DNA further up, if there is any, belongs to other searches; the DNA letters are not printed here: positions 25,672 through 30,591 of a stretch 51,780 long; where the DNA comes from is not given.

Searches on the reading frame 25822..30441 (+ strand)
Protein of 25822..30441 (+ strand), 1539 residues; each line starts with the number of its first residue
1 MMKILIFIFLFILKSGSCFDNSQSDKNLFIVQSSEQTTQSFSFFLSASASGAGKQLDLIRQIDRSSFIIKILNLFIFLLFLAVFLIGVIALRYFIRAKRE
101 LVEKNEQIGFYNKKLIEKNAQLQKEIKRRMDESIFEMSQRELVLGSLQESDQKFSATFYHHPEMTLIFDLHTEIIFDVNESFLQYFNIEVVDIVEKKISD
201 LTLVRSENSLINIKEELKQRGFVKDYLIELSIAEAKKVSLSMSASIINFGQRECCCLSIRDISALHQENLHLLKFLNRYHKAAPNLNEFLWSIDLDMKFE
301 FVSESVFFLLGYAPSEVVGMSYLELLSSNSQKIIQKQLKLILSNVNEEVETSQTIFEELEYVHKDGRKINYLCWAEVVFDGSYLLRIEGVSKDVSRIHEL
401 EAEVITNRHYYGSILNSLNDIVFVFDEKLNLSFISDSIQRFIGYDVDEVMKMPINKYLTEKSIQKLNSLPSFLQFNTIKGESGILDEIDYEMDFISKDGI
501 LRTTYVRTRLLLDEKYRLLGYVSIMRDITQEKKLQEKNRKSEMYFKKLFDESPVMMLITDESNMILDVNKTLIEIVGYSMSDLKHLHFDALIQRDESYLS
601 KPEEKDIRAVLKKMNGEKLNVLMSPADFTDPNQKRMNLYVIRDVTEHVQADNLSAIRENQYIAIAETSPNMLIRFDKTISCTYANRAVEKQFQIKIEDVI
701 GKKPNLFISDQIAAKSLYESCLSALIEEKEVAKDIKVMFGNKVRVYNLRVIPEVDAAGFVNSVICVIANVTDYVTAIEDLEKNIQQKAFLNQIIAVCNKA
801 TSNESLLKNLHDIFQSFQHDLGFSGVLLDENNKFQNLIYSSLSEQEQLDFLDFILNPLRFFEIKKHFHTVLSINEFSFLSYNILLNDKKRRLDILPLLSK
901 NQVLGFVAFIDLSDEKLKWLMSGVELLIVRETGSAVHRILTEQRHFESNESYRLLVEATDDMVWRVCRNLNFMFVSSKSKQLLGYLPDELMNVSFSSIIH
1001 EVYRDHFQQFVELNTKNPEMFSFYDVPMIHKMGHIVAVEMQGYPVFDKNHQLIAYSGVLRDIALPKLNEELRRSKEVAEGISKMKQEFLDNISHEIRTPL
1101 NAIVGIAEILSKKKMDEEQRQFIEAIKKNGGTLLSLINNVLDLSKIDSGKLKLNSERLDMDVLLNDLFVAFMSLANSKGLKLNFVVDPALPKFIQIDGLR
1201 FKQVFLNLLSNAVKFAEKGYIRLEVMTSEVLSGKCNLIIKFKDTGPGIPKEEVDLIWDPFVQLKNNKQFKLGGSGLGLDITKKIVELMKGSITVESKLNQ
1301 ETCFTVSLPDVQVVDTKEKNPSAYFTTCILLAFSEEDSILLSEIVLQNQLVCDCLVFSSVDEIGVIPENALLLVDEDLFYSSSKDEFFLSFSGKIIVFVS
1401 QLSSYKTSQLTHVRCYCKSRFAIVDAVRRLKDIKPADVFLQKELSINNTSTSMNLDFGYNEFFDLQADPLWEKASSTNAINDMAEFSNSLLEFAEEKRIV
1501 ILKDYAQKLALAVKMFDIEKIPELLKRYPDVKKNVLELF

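Call 5: search_protein_families(library=pfam, proteins=[window:25822-30441:+], max_evalue=0.01)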
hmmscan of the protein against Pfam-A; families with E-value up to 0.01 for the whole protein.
window:25822-30441:+ (1539 aa): 8 families
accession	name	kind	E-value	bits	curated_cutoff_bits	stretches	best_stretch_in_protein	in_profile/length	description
PF00989.32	PAS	-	2.1e-40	137.7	22.6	5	413-528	5-113/113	PAS fold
PF13426.13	PAS_9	-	2.2e-33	115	27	4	553-646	1-103/103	PAS domain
PF02518.31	HATPase_c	-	5.2e-25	88.5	26.4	1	1197-1310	2-109/111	Histidine kinase-, DNA gyrase B-, and HSP90-like ATPase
PF08448.16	PAS_4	-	3.1e-22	79.3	23.1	1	666-772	2-107/110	PAS fold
PF00512.31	HisKA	-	1.9e-21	76.3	26.9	1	1084-1149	1-66/66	His Kinase A (phospho-acceptor) domain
PF13188.13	PAS_8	-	7.9e-21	73.6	21.8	1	544-586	2-45/65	PAS domain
PF08447.18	PAS_3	-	2.3e-15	57.1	25.6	1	973-1058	2-88/89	PAS fold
PF14598.12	PAS_11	-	0.00023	21.5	25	0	288-344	3-59/109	PAS domain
